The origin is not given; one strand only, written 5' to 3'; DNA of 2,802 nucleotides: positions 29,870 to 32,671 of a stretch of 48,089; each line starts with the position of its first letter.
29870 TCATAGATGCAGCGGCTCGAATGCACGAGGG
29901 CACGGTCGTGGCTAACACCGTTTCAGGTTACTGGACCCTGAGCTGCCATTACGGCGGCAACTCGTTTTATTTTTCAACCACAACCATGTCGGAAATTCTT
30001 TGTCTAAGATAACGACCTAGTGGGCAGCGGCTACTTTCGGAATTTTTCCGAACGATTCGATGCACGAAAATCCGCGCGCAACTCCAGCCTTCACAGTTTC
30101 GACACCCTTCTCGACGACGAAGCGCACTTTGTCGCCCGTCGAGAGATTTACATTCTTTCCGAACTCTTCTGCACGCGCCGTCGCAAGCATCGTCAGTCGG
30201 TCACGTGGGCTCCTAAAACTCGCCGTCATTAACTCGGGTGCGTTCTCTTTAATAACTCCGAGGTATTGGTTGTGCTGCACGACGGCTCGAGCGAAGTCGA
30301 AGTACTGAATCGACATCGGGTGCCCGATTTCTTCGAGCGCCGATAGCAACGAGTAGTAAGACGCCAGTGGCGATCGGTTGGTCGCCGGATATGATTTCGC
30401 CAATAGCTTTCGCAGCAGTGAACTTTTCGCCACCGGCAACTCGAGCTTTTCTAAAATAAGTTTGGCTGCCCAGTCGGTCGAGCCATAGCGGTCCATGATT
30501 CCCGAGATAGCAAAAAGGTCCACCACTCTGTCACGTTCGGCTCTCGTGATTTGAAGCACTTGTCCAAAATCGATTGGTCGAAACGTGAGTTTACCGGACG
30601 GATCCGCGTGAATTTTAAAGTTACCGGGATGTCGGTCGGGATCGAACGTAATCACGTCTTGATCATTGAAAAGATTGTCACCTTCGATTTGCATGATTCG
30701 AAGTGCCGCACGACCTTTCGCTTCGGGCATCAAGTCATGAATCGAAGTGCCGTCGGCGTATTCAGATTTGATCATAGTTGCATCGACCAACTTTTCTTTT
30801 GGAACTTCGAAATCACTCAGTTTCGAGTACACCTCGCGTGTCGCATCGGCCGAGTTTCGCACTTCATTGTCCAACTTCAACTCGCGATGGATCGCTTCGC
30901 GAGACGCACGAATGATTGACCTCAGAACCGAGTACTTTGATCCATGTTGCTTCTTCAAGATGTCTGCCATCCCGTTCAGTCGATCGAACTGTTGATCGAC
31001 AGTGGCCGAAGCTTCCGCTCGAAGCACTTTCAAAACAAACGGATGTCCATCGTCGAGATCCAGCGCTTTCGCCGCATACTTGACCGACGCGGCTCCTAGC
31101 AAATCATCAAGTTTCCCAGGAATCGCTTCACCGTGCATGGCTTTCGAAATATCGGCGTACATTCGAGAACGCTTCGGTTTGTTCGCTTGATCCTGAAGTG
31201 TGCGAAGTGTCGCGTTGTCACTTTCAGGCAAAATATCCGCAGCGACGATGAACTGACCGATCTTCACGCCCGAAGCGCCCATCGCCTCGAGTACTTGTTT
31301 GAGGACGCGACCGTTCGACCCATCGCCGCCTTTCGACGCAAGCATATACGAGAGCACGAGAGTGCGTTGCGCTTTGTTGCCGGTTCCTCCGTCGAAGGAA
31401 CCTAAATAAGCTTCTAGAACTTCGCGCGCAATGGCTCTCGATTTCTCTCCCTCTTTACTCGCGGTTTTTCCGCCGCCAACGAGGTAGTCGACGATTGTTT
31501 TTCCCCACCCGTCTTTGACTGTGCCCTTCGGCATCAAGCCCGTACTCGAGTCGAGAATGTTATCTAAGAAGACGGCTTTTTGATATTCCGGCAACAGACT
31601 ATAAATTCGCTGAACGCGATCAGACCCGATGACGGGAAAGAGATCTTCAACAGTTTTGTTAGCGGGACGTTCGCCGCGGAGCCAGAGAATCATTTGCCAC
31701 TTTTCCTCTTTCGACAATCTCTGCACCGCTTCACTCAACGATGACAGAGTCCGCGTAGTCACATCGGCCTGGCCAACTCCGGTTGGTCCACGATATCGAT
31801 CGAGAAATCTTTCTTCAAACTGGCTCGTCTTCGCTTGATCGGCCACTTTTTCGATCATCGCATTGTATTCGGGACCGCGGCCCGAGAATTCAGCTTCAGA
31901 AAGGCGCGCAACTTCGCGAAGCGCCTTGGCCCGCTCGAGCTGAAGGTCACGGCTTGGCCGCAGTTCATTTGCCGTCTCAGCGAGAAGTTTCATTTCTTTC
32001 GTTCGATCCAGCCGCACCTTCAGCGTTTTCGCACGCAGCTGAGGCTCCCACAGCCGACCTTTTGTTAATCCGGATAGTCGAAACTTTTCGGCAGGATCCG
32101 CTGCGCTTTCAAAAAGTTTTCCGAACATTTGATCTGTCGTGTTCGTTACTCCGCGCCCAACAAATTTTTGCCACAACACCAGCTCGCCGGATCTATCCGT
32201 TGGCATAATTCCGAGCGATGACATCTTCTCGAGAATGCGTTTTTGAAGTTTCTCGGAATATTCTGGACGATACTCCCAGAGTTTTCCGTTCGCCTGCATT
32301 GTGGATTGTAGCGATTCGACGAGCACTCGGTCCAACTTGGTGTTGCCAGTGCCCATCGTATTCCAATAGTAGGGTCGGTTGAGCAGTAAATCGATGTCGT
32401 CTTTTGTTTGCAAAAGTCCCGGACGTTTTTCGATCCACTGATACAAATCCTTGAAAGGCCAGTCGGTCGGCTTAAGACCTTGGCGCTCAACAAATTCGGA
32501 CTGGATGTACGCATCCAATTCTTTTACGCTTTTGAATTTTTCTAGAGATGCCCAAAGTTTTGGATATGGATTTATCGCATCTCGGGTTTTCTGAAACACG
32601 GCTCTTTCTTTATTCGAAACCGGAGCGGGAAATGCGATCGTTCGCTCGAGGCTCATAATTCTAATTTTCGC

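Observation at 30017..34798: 1593-aa exported protein joining an M48 zinc-protease domain to an ABC1/UbiB-type atypical kinase domain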

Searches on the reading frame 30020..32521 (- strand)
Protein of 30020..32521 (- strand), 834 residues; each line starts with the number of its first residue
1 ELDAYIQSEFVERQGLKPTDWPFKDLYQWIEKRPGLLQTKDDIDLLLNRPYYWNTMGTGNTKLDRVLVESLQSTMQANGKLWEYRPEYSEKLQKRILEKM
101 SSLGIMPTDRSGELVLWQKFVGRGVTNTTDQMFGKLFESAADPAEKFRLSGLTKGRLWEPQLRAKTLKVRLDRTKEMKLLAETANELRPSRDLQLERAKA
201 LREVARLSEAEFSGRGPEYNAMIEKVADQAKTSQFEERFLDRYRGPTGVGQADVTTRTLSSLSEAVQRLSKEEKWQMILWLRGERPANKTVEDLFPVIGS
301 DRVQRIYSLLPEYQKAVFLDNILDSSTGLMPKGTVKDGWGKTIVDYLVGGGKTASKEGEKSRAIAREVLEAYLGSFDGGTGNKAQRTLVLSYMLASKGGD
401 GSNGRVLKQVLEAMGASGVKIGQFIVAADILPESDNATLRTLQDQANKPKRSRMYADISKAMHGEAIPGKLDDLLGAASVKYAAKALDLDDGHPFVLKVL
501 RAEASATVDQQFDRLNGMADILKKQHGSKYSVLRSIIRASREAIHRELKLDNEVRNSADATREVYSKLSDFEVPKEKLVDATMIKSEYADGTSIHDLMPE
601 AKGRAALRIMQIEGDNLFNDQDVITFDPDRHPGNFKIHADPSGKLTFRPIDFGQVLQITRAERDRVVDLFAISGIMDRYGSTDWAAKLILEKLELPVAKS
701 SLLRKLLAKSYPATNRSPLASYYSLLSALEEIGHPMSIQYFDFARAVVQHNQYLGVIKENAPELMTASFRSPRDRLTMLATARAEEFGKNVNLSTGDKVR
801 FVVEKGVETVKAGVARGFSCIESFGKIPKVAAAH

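Call 49: search_solved_structures(query=A3, max_evalue=0.1, show_alignments=1)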
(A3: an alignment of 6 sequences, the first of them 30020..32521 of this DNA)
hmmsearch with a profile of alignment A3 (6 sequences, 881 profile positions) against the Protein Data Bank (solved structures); distinct sequences matched with E-value up to 0.1: 4.
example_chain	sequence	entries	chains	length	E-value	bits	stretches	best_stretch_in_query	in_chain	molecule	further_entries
9tvk_A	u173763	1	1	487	0.00055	21.5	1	588-729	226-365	Atypical kinase COQ8B, mitochondrial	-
9tvn_A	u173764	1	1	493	0.0043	18.6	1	590-743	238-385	Atypical kinase COQ8A, mitochondrial - reconstructed tetrapod ancestor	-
5i35_A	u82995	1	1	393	0.0047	18.5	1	594-735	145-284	Atypical kinase ADCK3, mitochondrial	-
4ped_A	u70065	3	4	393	0.0047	18.5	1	594-735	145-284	Chaperone activity of bc1 complex-like, mitochondrial | Atypical kinase COQ8A, mitochondrial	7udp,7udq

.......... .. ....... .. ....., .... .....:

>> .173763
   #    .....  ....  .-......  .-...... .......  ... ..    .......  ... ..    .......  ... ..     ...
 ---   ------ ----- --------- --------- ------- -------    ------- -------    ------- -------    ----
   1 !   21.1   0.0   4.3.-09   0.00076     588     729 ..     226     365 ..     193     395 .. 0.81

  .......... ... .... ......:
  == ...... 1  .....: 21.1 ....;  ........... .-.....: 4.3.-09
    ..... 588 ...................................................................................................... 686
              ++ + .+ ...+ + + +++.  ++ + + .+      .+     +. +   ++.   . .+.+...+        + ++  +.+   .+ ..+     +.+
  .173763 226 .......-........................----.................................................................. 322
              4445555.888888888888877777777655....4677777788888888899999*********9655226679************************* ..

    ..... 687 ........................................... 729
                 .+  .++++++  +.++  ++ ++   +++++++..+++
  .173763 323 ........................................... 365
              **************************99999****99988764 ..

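Call 50: search_protein_representatives(alignment_id=A3)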
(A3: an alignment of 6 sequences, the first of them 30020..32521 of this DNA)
Query: 6 sequences, 881 profile positions. Proteins with E-value up to 0.001 (for the whole library): 5334; up to 1e-10: 1665; up to 1e-30: 229. The best 150 are listed.
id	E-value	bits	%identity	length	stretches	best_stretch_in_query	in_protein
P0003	0.0e+00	1193.5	-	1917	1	19-880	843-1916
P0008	0.0e+00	1143.1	-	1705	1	25-881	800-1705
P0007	0.0e+00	1142.9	-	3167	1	1-856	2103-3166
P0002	3.7e-288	975.1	-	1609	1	1-877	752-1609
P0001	6.0e-279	944.6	-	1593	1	1-880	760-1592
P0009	1.4e-196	672.1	-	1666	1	1-875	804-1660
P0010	7.4e-164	563.8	-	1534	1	135-834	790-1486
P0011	7.6e-164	563.8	-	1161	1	172-850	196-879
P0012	1.7e-160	552.7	-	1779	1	103-840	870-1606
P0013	1.9e-160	552.5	-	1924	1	138-803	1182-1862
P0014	2.4e-160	552.2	-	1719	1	138-851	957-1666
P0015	2.8e-160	552.0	-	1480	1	176-865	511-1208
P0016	2.4e-159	548.9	-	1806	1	136-850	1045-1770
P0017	7.6e-158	543.9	-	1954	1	121-831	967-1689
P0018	8.3e-158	543.8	-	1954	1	116-825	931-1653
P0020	3.9e-156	538.2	-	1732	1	150-847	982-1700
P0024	3.7e-153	528.4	-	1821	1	112-860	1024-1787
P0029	5.5e-149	514.6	-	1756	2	98-875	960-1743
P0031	1.3e-147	510.0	-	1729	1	174-842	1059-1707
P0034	6.3e-146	504.5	-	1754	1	172-825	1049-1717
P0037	5.3e-143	494.8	-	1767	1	82-823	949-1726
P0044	1.3e-138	480.2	-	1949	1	142-835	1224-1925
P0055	6.7e-131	454.8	-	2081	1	124-841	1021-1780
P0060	1.2e-125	437.4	-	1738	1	141-819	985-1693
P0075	3.3e-106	373.1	-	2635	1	74-804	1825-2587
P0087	7.0e-100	352.1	-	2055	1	58-785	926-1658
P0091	5.7e-98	345.8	-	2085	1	56-837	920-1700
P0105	9.9e-90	318.5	-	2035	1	85-837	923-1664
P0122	4.9e-82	293.1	-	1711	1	122-784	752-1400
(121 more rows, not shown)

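Call 52: list_cluster_members(proteins=[P0009, P0012, P0013, P0017, P0020, P0055, P0075, P0087, P0029, P0014])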
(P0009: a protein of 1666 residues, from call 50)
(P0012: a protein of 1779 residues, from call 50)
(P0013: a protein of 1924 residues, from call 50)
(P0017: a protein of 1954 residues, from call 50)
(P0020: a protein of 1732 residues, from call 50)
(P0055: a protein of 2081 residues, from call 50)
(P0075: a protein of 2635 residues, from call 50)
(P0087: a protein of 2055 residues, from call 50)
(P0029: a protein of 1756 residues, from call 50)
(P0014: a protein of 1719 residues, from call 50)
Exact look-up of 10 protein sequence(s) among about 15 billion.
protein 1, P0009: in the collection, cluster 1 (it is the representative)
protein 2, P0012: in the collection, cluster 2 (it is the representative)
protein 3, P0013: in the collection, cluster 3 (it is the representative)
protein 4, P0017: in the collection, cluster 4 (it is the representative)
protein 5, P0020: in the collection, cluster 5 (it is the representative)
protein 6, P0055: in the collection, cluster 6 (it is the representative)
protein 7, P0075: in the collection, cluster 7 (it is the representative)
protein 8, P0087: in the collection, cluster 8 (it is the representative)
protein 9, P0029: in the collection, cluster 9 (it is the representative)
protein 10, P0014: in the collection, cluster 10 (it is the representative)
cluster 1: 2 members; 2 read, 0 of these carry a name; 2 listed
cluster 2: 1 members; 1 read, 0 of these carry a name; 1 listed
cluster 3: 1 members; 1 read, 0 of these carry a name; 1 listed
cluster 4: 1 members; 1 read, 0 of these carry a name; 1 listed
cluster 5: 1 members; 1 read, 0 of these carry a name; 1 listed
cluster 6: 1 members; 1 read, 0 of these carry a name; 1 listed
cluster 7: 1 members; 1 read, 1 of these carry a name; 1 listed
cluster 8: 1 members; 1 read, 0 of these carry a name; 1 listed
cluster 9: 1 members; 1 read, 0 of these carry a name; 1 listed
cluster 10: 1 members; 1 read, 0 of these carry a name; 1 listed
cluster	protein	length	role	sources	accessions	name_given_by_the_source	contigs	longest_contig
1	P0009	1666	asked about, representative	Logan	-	-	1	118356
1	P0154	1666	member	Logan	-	-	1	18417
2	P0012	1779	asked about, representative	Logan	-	-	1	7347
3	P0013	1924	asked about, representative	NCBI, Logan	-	-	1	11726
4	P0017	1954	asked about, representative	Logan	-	-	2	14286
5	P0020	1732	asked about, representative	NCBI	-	-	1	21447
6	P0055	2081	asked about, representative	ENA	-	-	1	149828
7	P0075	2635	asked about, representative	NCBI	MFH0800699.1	MAG: M48 family metalloprotease [Pseudomonadota bacterium]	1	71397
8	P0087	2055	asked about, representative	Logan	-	-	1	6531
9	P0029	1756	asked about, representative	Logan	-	-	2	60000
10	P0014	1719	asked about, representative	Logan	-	-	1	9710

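Call 59: list_cluster_members(proteins=[P0016, P0024, P0031, P0034, P0037, P0044, P0060, P0091, P0105, P0122])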
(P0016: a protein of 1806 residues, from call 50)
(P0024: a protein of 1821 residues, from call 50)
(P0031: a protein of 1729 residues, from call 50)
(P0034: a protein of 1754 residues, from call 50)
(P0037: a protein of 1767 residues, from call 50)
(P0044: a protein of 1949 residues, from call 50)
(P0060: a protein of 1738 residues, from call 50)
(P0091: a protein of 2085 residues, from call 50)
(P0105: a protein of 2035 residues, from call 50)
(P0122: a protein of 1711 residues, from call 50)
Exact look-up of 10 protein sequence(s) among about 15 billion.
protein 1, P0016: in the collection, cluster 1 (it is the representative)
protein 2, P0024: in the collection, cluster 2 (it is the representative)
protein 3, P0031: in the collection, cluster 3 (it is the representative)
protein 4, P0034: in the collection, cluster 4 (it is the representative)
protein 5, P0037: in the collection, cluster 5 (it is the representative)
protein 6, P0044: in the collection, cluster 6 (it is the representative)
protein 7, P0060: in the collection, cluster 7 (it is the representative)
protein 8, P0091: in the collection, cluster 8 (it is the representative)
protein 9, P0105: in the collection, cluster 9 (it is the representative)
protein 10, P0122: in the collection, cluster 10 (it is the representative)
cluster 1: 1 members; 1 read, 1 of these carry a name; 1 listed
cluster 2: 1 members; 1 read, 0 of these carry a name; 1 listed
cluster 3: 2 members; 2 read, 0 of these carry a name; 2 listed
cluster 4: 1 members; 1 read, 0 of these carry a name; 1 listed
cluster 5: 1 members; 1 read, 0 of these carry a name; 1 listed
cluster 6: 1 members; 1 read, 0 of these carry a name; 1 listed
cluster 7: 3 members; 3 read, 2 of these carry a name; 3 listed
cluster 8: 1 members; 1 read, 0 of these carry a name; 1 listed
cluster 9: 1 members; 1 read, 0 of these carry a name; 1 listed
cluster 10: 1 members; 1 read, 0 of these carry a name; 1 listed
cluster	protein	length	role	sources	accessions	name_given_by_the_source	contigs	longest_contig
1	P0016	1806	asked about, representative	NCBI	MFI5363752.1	MAG: hypothetical protein ACHQ49_17465, partial [Elusimicrobiota bacterium]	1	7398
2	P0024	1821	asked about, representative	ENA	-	-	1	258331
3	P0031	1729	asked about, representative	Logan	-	-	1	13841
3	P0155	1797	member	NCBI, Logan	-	-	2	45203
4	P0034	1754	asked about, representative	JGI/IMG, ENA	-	-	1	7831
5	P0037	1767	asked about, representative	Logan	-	-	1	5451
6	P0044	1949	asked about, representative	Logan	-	-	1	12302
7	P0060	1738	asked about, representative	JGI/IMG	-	-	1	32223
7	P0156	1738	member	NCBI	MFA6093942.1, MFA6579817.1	MAG: hypothetical protein WCU88_12175 [Elusimicrobiota bacterium]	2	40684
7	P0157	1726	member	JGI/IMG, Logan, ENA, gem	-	hypothetical protein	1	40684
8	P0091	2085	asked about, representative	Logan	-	-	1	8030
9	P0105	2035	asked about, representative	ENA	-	-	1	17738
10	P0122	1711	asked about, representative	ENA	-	-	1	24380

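Call 63: predict_structure(alignment_id=A3)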
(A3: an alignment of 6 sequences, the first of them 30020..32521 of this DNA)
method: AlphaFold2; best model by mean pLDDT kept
length: 834 residues; sequences in the alignment: 6
mean_pLDDT: 52.4   pTM: 0.27
mean pLDDT of the five models: 52.4, 51.5, 49.1, 45.9, 44.8
residues with pLDDT >= 90: 0; 70-90: 97; 50-70: 355; < 50: 382
segments of 3 or more residues with pLDDT < 50: 1-11, 13-42, 48-114, 119-126, 246-256, 296-302, 331-341, 347-355, 374-404, 413-420, 428-430, 442-447, 476-480, 503-507, 526-533, 547-591, 641-643, 650-653, 753-834
pLDDT, mean of each block of 10 residues (from residue 1): 43 43 43 44 48 38 40 39 34 46 40 48 47 68 73 62 77 79 67 75 79 64 73 63 49 47 64 65 56 49 54 56 60 45 49 47 55 48 42 41 50 47 51 56 47 56 55 51 58 54 51 56 53 49 49 37 37 26 29 51 56 59 59 54 52 54 65 59 71 75 79 58 72 62 61 43 33 36 38 37 40 35 33 34
secondary structure, 60 per line:
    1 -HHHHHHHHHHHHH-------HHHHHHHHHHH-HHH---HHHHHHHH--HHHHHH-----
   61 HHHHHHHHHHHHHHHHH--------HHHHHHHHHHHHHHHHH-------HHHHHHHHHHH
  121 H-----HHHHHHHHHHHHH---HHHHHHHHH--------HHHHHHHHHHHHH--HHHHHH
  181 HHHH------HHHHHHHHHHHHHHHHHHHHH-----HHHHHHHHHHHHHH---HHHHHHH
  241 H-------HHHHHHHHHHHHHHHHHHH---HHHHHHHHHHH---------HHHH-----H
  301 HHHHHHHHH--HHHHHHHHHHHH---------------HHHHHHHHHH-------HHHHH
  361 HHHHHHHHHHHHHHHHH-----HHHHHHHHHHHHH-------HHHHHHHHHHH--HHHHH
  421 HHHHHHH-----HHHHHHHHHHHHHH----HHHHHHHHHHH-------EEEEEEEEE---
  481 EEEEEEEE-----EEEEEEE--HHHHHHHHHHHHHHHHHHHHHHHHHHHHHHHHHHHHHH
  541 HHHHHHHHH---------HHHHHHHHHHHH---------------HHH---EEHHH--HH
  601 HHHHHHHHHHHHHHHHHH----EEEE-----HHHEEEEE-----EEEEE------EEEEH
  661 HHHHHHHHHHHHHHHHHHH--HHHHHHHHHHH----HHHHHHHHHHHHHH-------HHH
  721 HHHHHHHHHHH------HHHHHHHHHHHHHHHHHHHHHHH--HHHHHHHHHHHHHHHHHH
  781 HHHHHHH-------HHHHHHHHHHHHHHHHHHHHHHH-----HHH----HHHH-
elements in order (helices of 4 or more, strands of 3 or more residues): H2-14 H22-32 H40-47 H50-55 H61-77 H86-102 H110-121 H127-139 H143-151 H160-172 H175-184 H191-211 H217-230 H234-241 H249-267 H271-281 H291-294 H300-309 H312-323 H339-348 H356-377 H383-395 H403-413 H416-427 H433-446 H451-461 E469-477 E481-488 E494-500 H503-549 H559-570 H599-618 E623-626 E635-639 E645-649 E656-659 H660-679 H682-692 H697-710 H718-731 H738-760 H763-787 H795-817 H830-833

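Call 69: fold_search(model_id=the predicted structure, library=pdb)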
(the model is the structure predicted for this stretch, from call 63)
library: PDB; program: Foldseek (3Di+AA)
matches with E <= 10: 981; with E <= 0.001: 0
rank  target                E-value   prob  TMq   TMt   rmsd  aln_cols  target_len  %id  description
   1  2qg7_E                6.4e-02  0.15  0.07  0.11  29.2       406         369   13  Plasmodium vivax ethanolamine kinase Pv091845 (released 2007-07-24)
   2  8qyz_F                8.8e-02  0.18  0.11  0.10  30.1       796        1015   11  Crystal structure of hiNES2 in complex with Xpo1 and RanGTP (released 2024-11-06)
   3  7oai_A                9.6e-02  0.25  0.07  0.15  24.2       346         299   12  Crystal structure of pseudokinase CASK in complex with PFE-PKIS12 (released 2021-05-19)
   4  3mfs                  1.0e-01  0.35  0.08  0.18  19.5       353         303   13  CASK-4M CaM Kinase Domain, AMPPNP (released 2010-04-28)
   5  7sqc_R0               1.1e-01  0.28  0.11  0.07  22.2       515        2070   13  Ciliary C1 central pair apparatus isolated from Chlamydomonas reinhardtii (released 2022-04-13)
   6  8z5m_C                1.5e-01  0.25  0.08  0.16  23.6       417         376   12  human phosphorylase kinase alpha/gamma/delta subcomplex - inactive state (released 2025-04-23)
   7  1mru_A                2.1e-01  0.30  0.08  0.19  17.7       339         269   13  Intracellular Ser/Thr protein kinase domain of Mycobacterium tuberculosis PknB. (released 2003-02-11)
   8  7up6                  2.3e-01  0.30  0.06  0.16  22.2       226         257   12  Crystal structure of C-terminal domain of MSK1 in complex with in covalently bound literature RSK2 inhibitor pyrrolopyri (released 2022-08-31)
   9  5u94                  2.5e-01  0.30  0.08  0.20  17.9       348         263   13  Crystal structure of the Mycobacterium tuberculosis PASTA kinase PknB in complex with the potential theraputic kinase in (released 2017-12-20)
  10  7f3g_B                2.7e-01  0.72  0.08  0.20  13.8       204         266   10  Crystal structure of DCLK1 kinase domain in complex with ruxolitinib (released 2021-08-18)
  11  7f3g_A                2.8e-01  0.28  0.08  0.20  18.8       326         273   10  Crystal structure of DCLK1 kinase domain in complex with ruxolitinib (released 2021-08-18)
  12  8z5r_C                2.8e-01  0.18  0.08  0.15  23.8       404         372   10  human phosphorylase kinase alpha/gamma/delta subcomplex - phosphorylation and Ca2+ bound state (released 2025-04-23)
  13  1zth_D                2.9e-01  0.25  0.09  0.21  21.5       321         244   13  Crystal Structure of A.fulgidus Rio1 serine protein kinase bound to ADP and Manganese ion (released 2005-07-19)
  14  3mfr                  2.9e-01  0.13  0.07  0.14  24.1       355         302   11  CASK-4M CaM Kinase Domain, native (released 2010-04-28)
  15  1o6y                  3.1e-01  0.23  0.08  0.19  17.8       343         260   13  Catalytic domain of PknB kinase from Mycobacterium tuberculosis (released 2003-01-30)
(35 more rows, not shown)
